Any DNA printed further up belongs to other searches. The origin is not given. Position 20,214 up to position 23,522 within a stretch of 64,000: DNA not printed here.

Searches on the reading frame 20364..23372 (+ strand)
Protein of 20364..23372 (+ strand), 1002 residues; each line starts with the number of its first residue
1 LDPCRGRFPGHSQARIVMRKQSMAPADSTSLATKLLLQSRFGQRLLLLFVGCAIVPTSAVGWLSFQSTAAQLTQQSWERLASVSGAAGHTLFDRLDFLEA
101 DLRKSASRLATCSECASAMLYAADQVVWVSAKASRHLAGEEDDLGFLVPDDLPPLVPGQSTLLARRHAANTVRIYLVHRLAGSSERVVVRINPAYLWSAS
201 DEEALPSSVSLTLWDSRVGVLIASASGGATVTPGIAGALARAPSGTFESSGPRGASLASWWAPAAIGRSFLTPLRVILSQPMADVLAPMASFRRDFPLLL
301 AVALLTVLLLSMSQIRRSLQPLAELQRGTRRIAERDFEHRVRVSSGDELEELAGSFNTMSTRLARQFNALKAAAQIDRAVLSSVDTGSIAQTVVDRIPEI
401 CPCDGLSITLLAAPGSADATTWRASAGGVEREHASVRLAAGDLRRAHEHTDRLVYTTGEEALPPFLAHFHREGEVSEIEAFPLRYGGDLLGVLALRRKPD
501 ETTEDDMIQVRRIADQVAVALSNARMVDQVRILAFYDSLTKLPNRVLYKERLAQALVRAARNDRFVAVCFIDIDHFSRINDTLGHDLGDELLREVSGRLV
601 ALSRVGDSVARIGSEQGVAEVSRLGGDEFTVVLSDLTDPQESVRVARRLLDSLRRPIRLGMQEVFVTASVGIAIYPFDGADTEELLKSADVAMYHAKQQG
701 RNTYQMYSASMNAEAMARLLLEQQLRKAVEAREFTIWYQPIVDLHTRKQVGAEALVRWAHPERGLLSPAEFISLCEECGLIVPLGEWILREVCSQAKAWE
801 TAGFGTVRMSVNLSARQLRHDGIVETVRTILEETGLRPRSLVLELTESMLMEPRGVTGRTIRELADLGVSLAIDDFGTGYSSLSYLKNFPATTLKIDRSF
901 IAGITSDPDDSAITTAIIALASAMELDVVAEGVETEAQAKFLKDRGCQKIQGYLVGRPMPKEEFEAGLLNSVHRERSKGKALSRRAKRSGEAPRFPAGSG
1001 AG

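Call 74: search_protein_families(library=pfam, max_evalue=0.00001, proteins=[window:20364-23372:+])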
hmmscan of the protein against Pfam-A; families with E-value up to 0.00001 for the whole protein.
window:20364-23372:+ (1002 aa): 5 families
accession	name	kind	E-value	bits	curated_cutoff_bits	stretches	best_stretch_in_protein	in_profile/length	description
PF00563.25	EAL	-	3.7e-76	256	31.3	1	723-958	2-236/236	EAL domain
PF00990.26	GGDEF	-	5.5e-46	156.7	23.8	2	534-616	1-83/161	Diguanylate cyclase, GGDEF domain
PF00672.30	HAMP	-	9.9e-14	51.8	25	1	315-364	3-52/53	HAMP domain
PF01590.32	GAF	-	7e-08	33.5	22.4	1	387-521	3-133/133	GAF domain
PF13185.12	GAF_2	-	3.3e-07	31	28.6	1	387-521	5-135/136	GAF domain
